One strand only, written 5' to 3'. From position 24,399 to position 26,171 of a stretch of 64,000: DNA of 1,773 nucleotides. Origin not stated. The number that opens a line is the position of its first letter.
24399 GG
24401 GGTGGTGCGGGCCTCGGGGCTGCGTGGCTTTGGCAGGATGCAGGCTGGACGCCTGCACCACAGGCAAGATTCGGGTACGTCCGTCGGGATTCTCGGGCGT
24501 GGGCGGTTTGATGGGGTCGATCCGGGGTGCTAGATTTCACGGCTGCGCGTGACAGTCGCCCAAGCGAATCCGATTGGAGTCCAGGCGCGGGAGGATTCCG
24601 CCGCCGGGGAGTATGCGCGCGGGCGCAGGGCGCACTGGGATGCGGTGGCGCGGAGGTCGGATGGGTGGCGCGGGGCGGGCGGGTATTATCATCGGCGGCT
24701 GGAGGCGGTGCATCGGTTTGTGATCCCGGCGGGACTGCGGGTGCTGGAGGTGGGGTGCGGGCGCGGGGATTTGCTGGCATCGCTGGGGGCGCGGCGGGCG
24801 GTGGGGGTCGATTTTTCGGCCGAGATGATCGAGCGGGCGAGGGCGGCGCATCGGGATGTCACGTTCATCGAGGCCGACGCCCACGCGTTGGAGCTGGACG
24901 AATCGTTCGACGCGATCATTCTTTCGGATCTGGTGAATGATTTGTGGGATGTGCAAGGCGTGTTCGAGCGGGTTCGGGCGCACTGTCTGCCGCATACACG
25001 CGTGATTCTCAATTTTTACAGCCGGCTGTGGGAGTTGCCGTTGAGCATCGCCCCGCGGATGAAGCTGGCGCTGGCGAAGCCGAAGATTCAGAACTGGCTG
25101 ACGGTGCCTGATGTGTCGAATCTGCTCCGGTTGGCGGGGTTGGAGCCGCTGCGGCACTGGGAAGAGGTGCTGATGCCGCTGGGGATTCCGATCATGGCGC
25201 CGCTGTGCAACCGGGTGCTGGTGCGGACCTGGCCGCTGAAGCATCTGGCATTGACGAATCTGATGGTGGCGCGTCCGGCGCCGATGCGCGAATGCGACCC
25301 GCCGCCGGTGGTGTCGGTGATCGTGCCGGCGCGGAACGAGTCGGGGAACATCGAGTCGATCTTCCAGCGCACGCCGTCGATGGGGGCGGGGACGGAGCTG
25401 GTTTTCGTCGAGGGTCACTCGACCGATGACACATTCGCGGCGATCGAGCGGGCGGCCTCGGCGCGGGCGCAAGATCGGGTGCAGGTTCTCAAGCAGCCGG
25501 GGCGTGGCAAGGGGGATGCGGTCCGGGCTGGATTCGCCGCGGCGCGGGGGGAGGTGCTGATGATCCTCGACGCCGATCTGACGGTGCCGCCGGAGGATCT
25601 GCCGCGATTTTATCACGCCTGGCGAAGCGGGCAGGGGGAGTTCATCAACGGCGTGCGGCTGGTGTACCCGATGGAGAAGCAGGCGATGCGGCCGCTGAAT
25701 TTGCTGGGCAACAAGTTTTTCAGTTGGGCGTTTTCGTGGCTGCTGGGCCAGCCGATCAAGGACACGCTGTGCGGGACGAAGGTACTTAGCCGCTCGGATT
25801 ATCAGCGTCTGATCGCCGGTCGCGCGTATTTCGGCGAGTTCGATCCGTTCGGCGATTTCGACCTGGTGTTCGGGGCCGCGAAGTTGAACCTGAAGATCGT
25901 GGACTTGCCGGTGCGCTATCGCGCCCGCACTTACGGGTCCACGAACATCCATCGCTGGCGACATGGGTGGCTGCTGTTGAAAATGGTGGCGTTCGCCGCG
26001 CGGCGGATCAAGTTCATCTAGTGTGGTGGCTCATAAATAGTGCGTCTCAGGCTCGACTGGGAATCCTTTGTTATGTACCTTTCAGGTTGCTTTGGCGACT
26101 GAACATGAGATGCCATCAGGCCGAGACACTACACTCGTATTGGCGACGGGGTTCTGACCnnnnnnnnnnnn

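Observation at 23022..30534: Translationally coupled methyltransferase-glycosyltransferase cluster suggesting a lipid-linked methyl-sugar modification pathway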

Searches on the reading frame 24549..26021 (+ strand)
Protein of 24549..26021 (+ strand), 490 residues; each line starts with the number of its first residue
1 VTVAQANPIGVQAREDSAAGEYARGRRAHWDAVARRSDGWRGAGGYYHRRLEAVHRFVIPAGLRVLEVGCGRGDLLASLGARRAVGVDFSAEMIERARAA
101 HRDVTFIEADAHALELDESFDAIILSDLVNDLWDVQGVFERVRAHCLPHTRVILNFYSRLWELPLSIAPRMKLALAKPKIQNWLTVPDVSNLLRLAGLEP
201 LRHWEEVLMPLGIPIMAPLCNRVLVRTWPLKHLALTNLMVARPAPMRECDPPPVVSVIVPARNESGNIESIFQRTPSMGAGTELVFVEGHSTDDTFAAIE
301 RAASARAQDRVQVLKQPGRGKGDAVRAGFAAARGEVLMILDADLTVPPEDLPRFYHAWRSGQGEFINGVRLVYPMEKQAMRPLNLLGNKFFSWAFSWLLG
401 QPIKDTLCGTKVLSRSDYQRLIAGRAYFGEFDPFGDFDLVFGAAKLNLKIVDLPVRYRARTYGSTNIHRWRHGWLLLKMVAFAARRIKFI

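Call 5: search_protein_families(library=pfam, proteins=[window:24549-26021:+], max_evalue=0.01)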
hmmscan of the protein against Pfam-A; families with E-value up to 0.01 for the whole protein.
window:24549-26021:+ (490 aa): 12 families
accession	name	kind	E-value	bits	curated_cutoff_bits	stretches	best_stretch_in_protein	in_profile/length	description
PF00535.33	Glycos_transf_2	-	1.3e-19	71.1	23.3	1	256-385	1-130/168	Glycosyl transferase family 2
PF13649.12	Methyltransf_25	-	9.3e-15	55.5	27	1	65-146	1-93/97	Methyltransferase domain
PF13847.12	Methyltransf_31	-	1.8e-13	50.9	27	1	61-164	3-119/145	Methyltransferase domain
PF08241.18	Methyltransf_11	-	9.4e-13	49.1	21.2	1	66-148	1-89/95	Methyltransferase domain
PF13489.12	Methyltransf_23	-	4.6e-12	46.4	27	1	52-200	11-161/164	Methyltransferase domain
PF08242.18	Methyltransf_12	-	4.4e-11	43.8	30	1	66-148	1-94/98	Methyltransferase domain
PF13641.12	Glyco_tranf_2_3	-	5.2e-07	30.3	27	1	252-417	1-169/230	Glycosyltransferase like family 2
PF07021.18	MetW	-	5.7e-07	29.8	21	1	58-142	10-98/193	Methionine biosynthesis protein MetW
PF10111.15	Glyco_tranf_2_2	-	3.1e-05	24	27.3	1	256-350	1-98/276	Glycosyltransferase like family 2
PF05401.17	NodS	-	5.1e-05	23.6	24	1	45-136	25-123/201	Nodulation protein S (NodS)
PF01209.24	Ubie_methyltran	-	0.0019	18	20.1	1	61-142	47-139/233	ubiE/COQ5 methyltransferase family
PF13506.12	Glyco_transf_21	-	0.0074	16.2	21.7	0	326-364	23-61/174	Glycosyl transferase family 21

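Call 6: search_protein_families(library=ncbifam, proteins=[window:24549-26021:+], max_evalue=0.01)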
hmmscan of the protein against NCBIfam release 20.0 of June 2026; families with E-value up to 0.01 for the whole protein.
window:24549-26021:+ (490 aa): 34 families (the best 25 are shown)
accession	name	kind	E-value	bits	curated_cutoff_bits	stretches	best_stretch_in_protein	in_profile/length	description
TIGR04182.1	glyco_TIGR04182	equivalog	2.7e-27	95.9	325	1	255-477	2-211/293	S-layer glycoprotein N-glycosyltransferase AglJ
NF041391.1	DPhHxTase_Halo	equivalog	3.9e-13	48.9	375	1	262-415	4-147/213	dolichyl-phosphate hexose transferase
NF007986.1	PRK10714.1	equivalog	9.9e-13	47.8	529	1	255-357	8-114/316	undecaprenyl-phosphate 4-deoxy-4-formamido-L-arabinose transferase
NF010496.0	PRK13915.1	equivalog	2.4e-12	46.6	262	1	253-346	31-129/307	glucosyl-3-phosphoglycerate synthase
TIGR04283.1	glyco_like_mftF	equivalog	3.4e-12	46.4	182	1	255-349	1-88/221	TIGR04283 family arsenosugar biosynthesis glycosyltransferase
NF045667.1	MTase_DVU1556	equivalog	7.5e-11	41.9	155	1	52-125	13-90/213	DVU_1556 family methyltransferase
NF047588.1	GlcsyltransPgfSStrep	equivalog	1e-10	41.4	500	1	256-427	4-173/308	glycosyltransferase PgfS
TIGR03937.1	PgaC_IcaA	equivalog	4.9e-10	38.9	422.3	1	250-346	42-138/407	poly-beta-1,6-N-acetyl-D-glucosamine synthase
NF043040.1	corrin_prot_MT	hypoth_equivalog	1.1e-09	38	180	1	48-129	28-120/216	corrinoid protein-associated methyltransferase CpaM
TIGR02081.1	metW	equivalog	1.7e-08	34.3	189.5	1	54-139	7-95/194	methionine biosynthesis protein MetW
TIGR03965.1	mycofact_glyco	equivalog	9.8e-08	31.3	280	1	235-348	57-169/467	mycofactocin biosynthesis glycosyltransferase MftF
TIGR01934.1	MenG_MenH_UbiE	subfamily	1.6e-07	30.8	158.35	1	52-124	30-111/223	ubiquinone/menaquinone biosynthesis methyltransferase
TIGR02072.1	BioC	equivalog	1.7e-07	31.3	184.95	1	64-143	37-121/244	malonyl-ACP O-methyltransferase BioC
NF041875.1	EPS_EpsD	equivalog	1.8e-07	30.9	370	1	255-361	1-107/325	exopolysaccharide biosynthesis glycosyltransferase EpsD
TIGR01983.1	UbiG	equivalog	6.3e-07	28.9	102.95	1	61-154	49-151/228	bifunctional 2-polyprenyl-6-hydroxyphenol methylase/3-demethylubiquinol 3-O-methyltransferase UbiG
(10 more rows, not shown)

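Call 18: find_homologous_proteins(query=window:24549-26021:+)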
Query window:24549-26021:+ (490 aa): 8000 proteins with E <= 0.001 among 8000 candidates; the best 120 are listed.
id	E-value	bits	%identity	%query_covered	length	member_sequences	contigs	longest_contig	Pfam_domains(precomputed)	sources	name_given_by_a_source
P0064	0.0e+0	1124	100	100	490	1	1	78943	PF07021.19,PF13847.13,PF13489.13,PF13641.13,PF13649.13,PF00535.33,PF08241.19,PF08242.19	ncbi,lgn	-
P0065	6.3e-215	733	67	98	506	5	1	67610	PF07021.19,PF13847.13,PF13489.13,PF13649.13,PF00535.33,PF08241.19,PF08242.19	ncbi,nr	ncbi:MAG TPA: glycosyltransferase [Thermoanaerobaculia bacterium]|nr:glycosyltransferase [Thermoanae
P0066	2.9e-213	728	67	97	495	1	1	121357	PF07021.19,PF13847.13,PF13489.13,PF13649.13,PF00535.33,PF08241.19,PF08242.19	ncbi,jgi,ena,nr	ncbi:MAG TPA: glycosyltransferase [Blastocatellia bacterium]|nr:glycosyltransferase [Blastocatellia 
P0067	1.1e-212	726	68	98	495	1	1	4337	PF07021.19,PF13847.13,PF13489.13,PF13649.13,PF00535.33,PF08241.19,PF08242.19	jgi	-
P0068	1.2e-212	726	67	100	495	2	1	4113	PF07021.19,PF13847.13,PF13489.13,PF13506.14,PF13649.13,PF00535.33,PF08241.19,PF08242.19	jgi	jgi:SAM-dependent methyltransferase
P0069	2.3e-212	725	68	94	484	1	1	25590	PF07021.19,PF13847.13,PF13489.13,PF13506.14,PF13641.13,PF13649.13,PF00535.33,PF01209.25,PF08241.19,PF08242.19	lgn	-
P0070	3.5e-212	724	67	97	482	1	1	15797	PF07021.19,PF13847.13,PF13489.13,PF10111.15,PF13506.14,PF13641.13,PF13649.13,PF00535.33,PF08241.19,PF08242.19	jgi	jgi:SAM-dependent methyltransferase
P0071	1.0e-211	722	68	97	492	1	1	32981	PF07021.19,PF13847.13,PF13489.13,PF13649.13,PF00535.33,PF08241.19,PF08242.19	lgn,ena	-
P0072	1.2e-211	722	67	96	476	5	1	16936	PF07021.19,PF13847.13,PF13489.13,PF13649.13,PF00535.33,PF08241.19,PF08242.19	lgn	-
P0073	2.3e-211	721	66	98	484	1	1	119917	PF07021.19,PF13847.13,PF13489.13,PF13649.13,PF00535.33,PF08241.19,PF08242.19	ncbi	ncbi:MAG TPA: glycosyltransferase [Thermoanaerobaculia bacterium]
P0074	3.0e-211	721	65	96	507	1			PF07021.19,PF13847.13,PF13489.13,PF10111.15,PF13649.13,PF00535.33,PF08241.19,PF08242.19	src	-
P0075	7.9e-211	720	67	98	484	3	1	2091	PF07021.19,PF13847.13,PF13489.13,PF13649.13,PF00535.33,PF01209.25,PF08241.19,PF08242.19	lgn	-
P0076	9.8e-211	719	66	97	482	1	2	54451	PF07021.19,PF13847.13,PF13489.13,PF13649.13,PF00535.33,PF08241.19,PF08242.19,PF05401.17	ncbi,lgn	-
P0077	1.2e-210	719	67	98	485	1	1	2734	PF07021.19,PF13847.13,PF13489.13,PF13649.13,PF00535.33,PF08241.19,PF08242.19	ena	-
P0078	1.3e-210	719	67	98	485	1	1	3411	PF07021.19,PF13847.13,PF13489.13,PF13506.14,PF13649.13,PF00535.33,PF08241.19,PF08242.19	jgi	jgi:SAM-dependent methyltransferase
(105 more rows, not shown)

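Call 21: find_related_loci(query=A1, collection=genome_contigs, flank=10000)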
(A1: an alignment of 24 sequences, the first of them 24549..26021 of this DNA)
Query A1 (490 aa) in genome_contigs; peptide patterns used: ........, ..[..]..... (x = any residue, [..] = any of these).
600 stretches matched a pattern (row limit reached: there are more); 580 encode a relative of the query (tblastn E <= 1e-3); the best 80 are kept; 80 distinct loci.
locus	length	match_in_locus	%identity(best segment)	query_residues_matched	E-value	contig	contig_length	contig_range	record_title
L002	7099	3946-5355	65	16-490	0e+0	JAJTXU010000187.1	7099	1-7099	MAG: Anaerolineales bacterium isolate DTUCFX3 187-Genome34, whole genome shotgun sequence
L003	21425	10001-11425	64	16-490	0e+0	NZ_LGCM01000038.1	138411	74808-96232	Levilinea saccharolytica strain KIBI-1 contig_11, whole genome shotgun sequence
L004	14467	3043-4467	64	15-490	0e+0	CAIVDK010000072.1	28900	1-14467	MAG: uncultured delta proteobacterium isolate Loclat_bin-13126 genome assembly, contig: bin-13126:072/473, whole genome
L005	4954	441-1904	64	16-490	0e+0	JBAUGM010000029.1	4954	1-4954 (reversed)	MAG: Tepidisphaeraceae bacterium isolate MFD04987_ilm_asm_bin10 k127_195471, whole genome shotgun sequence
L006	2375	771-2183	65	16-490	0e+0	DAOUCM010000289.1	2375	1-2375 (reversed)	MAG TPA_asm: Anaerolineales bacterium isolate H81_821 403991, whole genome shotgun sequence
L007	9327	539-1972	63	11-489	0e+0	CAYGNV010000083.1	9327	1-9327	MAG TPA_asm: uncultured Smithella sp. isolate ERP113451_co4_198 genome assembly, contig: NODE_5071_length_9327_cov_16.20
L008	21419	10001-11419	63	17-490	0e+0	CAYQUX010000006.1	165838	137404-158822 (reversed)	MAG TPA_asm: uncultured Leptolinea sp. isolate binchicken_co7_186 genome assembly, contig: NODE_120_length_165838_cov_17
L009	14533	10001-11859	60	12-489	0e+0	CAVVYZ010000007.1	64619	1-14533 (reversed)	MAG: uncultured delta proteobacterium isolate MFD03899.bin.2.22 genome assembly, contig: contig_29278, whole genome shot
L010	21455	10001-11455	63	6-490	0e+0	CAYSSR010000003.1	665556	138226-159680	MAG TPA_asm: uncultured Anaerolineales bacterium isolate binchicken_co178_113 genome assembly, contig: NODE_10_length_66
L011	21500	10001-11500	60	1-490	0e+0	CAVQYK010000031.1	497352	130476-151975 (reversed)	MAG: uncultured Chloroflexia bacterium isolate MFD00032.bin.2.234 genome assembly, contig: contig_7901, whole genome sho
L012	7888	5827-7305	66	1-490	0e+0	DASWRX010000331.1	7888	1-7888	MAG TPA_asm: Thermoanaerobaculia bacterium isolate SMAG_U3534 k141_941355, whole genome shotgun sequence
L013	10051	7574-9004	60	14-490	0e+0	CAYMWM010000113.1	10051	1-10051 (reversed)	MAG TPA_asm: uncultured Smithella sp. isolate SRP192927_co6_232 genome assembly, contig: NODE_17257_length_10051_cov_6.3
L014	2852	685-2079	61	13-489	0e+0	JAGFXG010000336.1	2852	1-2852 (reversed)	MAG: Deltaproteobacteria bacterium isolate CTSoil_056 scaffold_251175, whole genome shotgun sequence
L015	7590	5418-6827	63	21-490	0e+0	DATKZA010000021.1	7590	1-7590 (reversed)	MAG TPA_asm: Patescibacteria group bacterium isolate SMAG_U14233 k141_3668504, whole genome shotgun sequence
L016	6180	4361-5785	61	16-490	0e+0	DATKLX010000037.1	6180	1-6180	MAG TPA_asm: Anaerolineaceae bacterium isolate SMAG_U14696 k141_1939040, whole genome shotgun sequence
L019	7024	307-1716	62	17-490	0e+0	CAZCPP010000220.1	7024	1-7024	MAG TPA_asm: uncultured Anaerolineaceae bacterium isolate binchicken_co97_16 genome assembly, contig: NODE_39097_length_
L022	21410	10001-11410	61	16-490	0e+0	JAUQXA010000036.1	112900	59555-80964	MAG: Anaerolineales bacterium isolate BIN17 contig_140215, whole genome shotgun sequence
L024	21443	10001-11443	61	11-490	0e+0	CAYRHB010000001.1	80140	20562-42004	MAG TPA_asm: uncultured Leptolinea sp. isolate binchicken_co44_161 genome assembly, contig: NODE_601_length_80140_cov_5.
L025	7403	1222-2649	64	19-489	0e+0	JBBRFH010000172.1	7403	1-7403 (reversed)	MAG: Tepidisphaerales bacterium isolate Co_metawrap_2556 Cmw_2556_k141_9233487_length_7403_cov_8.0000, whole genome shot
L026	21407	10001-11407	61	22-490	0e+0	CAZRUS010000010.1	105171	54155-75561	MAG TPA_asm: uncultured Anaerolineales bacterium isolate binchicken_co17_291 genome assembly, contig: NODE_553_length_10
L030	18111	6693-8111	61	16-490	0e+0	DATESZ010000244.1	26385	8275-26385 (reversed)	MAG TPA_asm: Syntrophales bacterium isolate SMAG_U8302 k141_1499985, whole genome shotgun sequence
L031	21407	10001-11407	62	20-490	0e+0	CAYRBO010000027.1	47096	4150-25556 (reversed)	MAG TPA_asm: uncultured Anaerolinea sp. isolate binchicken_co135_89 genome assembly, contig: NODE_1618_length_47096_cov_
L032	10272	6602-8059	61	26-490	0e+0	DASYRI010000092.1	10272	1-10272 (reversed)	MAG TPA_asm: Gemmatimonadales bacterium isolate SMAG_U4507 k141_1926151, whole genome shotgun sequence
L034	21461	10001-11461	57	5-490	0e+0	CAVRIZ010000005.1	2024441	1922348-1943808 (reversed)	MAG: uncultured Chloroflexia bacterium isolate MFD05942.bin.1.115 genome assembly, contig: contig_11739, whole genome sh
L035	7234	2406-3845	65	15-490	0e+0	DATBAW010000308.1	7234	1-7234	MAG TPA_asm: Thermoanaerobaculia bacterium isolate SMAG_U5742 k141_1539948, whole genome shotgun sequence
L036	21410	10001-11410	60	21-490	0e+0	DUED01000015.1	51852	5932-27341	MAG TPA_asm: Anaerolineae bacterium isolate A373 Contig15, whole genome shotgun sequence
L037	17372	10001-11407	59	22-490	0e+0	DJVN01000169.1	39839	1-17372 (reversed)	MAG TPA_asm: Syntrophaceae bacterium UBA6255 UBA6255_contig_64246, whole genome shotgun sequence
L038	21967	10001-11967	64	11-490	0e+0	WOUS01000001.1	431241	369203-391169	MAG: Anaerolineaceae bacterium isolate X2_MetaBAT.10 scaffold_12, whole genome shotgun sequence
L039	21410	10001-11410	60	16-490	0e+0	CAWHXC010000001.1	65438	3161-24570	MAG: uncultured Chloroflexia bacterium isolate MFD02979.bin.2.116 genome assembly, contig: contig_12507, whole genome sh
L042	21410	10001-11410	59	16-490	0e+0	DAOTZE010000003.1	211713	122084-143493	MAG TPA_asm: Anaerolineales bacterium isolate H39_483 k131_979501, whole genome shotgun sequence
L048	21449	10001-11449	57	7-490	0e+0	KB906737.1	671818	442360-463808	Acidobacteriaceae bacterium KBS 83 genomic scaffold G002DRAFT_scaffold00005.5, whole genome shotgun sequence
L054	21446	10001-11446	59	14-490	0e+0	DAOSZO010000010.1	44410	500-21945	MAG TPA_asm: Smithella sp. isolate AMR_MDS_2057 NODE_704_length_44410_cov_5.928847, whole genome shotgun sequence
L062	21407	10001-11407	59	22-489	0e+0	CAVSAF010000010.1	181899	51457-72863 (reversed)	MAG: uncultured Chloroflexia bacterium isolate MFD05942.bin.3.283 genome assembly, contig: contig_14445, whole genome sh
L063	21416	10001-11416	59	17-490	0e+0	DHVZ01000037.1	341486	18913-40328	MAG TPA_asm: Anaerolineales bacterium UBA5195 UBA5195_contig_510, whole genome shotgun sequence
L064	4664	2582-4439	58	17-490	0e+0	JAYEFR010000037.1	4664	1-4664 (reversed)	MAG: Thermodesulfobacteriota bacterium isolate MAG267 MAG267_37, whole genome shotgun sequence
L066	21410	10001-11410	57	16-488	0e+0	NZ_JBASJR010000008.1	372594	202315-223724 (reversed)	MAG: Zwartia sp. isolate MFD12110_ilm_asm_bin36 k127_212062, whole genome shotgun sequence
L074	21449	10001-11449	57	10-490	1e-179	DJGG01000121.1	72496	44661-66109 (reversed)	MAG TPA_asm: Desulfobacteraceae bacterium UBA5852 UBA5852_contig_481, whole genome shotgun sequence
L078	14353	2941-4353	56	21-490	4e-174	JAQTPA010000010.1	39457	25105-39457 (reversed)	MAG: Candidatus Omnitrophota bacterium isolate STB_105 NODE_2124_length_39457_cov_17.693542_Sandtown_B, whole genome sho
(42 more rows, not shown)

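Call 27: search_protein_families(library=pfam, proteins=[L030:8203-9978:+, L038:19207-21594:-, L042:12809-14452:-, L036:12898-15465:-, L008:11423-13759:+, L074:11470-12198:+, L025:80-1105:+], max_evalue=0.01)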
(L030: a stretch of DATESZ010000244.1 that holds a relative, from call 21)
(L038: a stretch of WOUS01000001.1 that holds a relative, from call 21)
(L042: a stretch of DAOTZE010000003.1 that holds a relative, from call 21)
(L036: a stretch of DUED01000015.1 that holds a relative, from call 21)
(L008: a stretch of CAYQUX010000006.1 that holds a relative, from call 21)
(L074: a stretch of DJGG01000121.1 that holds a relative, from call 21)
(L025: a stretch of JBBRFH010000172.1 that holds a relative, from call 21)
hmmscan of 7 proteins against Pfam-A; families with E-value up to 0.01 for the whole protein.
L030:8203-9978:+ (591 aa): 21 families
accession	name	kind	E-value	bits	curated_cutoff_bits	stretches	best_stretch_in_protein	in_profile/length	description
PF00515.34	TPR_1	-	1e-33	114.2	27.8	4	518-551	1-34/34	Tetratricopeptide repeat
PF13414.12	TPR_11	-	1.1e-32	111.8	26.8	4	497-532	7-42/42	TPR repeat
PF13181.12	TPR_8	-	3.2e-27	92.8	25.7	4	485-516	2-33/34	Tetratricopeptide repeat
PF07719.23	TPR_2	-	1.2e-26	91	27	4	518-551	1-34/34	Tetratricopeptide repeat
PF13431.12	TPR_17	-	6e-25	85.8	24.4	3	472-505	1-34/34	Tetratricopeptide repeat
PF13424.12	TPR_12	-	1.2e-18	67.5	30.1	3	452-513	5-74/77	Tetratricopeptide repeat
PF13432.12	TPR_16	-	1.6e-18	67.2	32.7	2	488-544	1-56/65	Tetratricopeptide repeat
PF14559.12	TPR_19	-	1.6e-16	60.8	25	1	463-518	4-59/68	Tetratricopeptide repeat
PF13428.12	TPR_14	-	9.2e-14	51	23.5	1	487-525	4-42/44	Tetratricopeptide repeat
PF13176.12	TPR_7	-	1.7e-13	49.9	27.9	1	486-516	1-33/36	Tetratricopeptide repeat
PF13374.12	TPR_10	-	2.5e-12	46.8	27.5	0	452-479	4-31/42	Tetratricopeptide repeat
PF13174.12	TPR_6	-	4.9e-09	36.7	26.3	1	485-512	1-28/33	Tetratricopeptide repeat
PF24575.1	TPR_Slam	-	1.2e-07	32.6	35.2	0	490-537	53-100/104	Surface lipoprotein assembly modifier, N-terminal TPR repeats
PF10373.15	EST1_DNA_bind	-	3.2e-07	30.6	22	0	503-572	1-70/282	Est1 DNA/RNA binding domain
PF23914.1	TPR_CcmH_CycH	-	2.1e-05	24.8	42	0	478-532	44-98/158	Cytochrome c-type biogenesis protein H TPR domain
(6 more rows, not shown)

L038:19207-21594:- (795 aa): 0 families

L042:12809-14452:- (547 aa): 2 families
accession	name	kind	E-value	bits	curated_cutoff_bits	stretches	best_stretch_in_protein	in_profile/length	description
PF02366.24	PMT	-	3.7e-18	66.4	22.7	1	88-216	75-209/245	Dolichyl-phosphate-mannose-protein mannosyltransferase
PF13231.12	PMT_2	-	1.2e-11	45.6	26.1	1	95-222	22-149/160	Dolichyl-phosphate-mannose-protein mannosyltransferase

L036:12898-15465:- (855 aa): 0 families

L008:11423-13759:+ (778 aa): 0 families

L074:11470-12198:+ (242 aa): 10 families
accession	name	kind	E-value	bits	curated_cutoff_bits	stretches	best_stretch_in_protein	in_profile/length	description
PF08241.18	Methyltransf_11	-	4.5e-20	72.5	21.2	1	51-143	1-95/95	Methyltransferase domain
PF13649.12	Methyltransf_25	-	1.2e-19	71.3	27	1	50-139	1-97/97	Methyltransferase domain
PF08242.18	Methyltransf_12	-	9.6e-19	68.4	30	1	51-141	1-98/98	Methyltransferase domain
PF13489.12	Methyltransf_23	-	1.5e-17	64.2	27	1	44-151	20-124/164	Methyltransferase domain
PF13847.12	Methyltransf_31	-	1.1e-14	54.7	27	1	46-153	3-119/145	Methyltransferase domain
PF05401.17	NodS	-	1.8e-09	38.2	24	1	48-145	45-146/201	Nodulation protein S (NodS)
PF01209.24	Ubie_methyltran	-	6.2e-07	29.4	20.1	1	44-145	45-153/233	ubiE/COQ5 methyltransferase family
PF02353.26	CMAS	-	2.3e-06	27.6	27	1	36-166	52-189/273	Mycolic acid cyclopropane synthetase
PF00398.26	RrnaAD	-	0.00066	19.3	24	1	42-98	26-82/263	Ribosomal RNA adenine dimethylase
PF01135.25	PCMT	-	0.0069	16.6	20.3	0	40-89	67-119/210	Protein-L-isoaspartate(D-aspartate) O-methyltransferase (PCMT)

L025:80-1105:+ (342 aa): 0 families

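Call 38: search_solved_structures(query=A1, max_evalue=0.001)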
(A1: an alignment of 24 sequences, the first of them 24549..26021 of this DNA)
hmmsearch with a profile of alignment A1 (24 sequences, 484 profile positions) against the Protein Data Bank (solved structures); distinct sequences matched with E-value up to 0.001: 92 (the best 60 are shown).
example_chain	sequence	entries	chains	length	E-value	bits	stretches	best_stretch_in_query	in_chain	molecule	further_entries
5mlz_A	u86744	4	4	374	5.5e-19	71.4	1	245-366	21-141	Dolichol monophosphate mannose synthase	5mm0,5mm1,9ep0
9hwj_A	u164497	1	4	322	1.7e-14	56.6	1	247-364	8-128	Undecaprenyl-phosphate 4-deoxy-4-formamido-L-arabinose transferase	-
9bhc_C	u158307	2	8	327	3.3e-14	55.6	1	247-380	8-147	Undecaprenyl-phosphate 4-deoxy-4-formamido-L-arabinose transferase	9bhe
8vxh_A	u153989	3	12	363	3.8e-14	55.4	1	247-380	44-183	Undecaprenyl-phosphate 4-deoxy-4-formamido-L-arabinose transferase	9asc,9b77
5wp5_A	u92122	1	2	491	2.1e-13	53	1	42-159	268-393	Phosphomethylethanolamine N-methyltransferase 2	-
5wp4_A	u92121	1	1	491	8.5e-13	51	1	47-159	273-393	Phosphoethanolamine N-methyltransferase 1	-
1ve3_A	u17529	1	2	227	7.7e-11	44.5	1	41-158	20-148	hypothetical protein PH0226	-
3d2l_A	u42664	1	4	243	1.8e-10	43.4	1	53-154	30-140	SAM-dependent methyltransferase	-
2gs9_A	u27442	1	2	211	3.2e-10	42.5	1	32-156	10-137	Hypothetical protein TT1324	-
6yv7_A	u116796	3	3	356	1.6e-09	40.2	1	241-344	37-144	Glycosyl transferase, family 2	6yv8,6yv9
6yv7_B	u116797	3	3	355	1.6e-09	40.2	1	241-344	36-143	Glycosyl transferase, family 2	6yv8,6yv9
3l8d_A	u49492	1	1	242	7.3e-09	38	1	15-124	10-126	Methyltransferase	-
3cc8_A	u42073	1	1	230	7.9e-09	37.9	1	40-148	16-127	Putative methyltransferase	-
8zc8_A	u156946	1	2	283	9.1e-09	37.7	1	50-152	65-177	MitM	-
21zq_A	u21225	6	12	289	9.5e-09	37.6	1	50-152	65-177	MitM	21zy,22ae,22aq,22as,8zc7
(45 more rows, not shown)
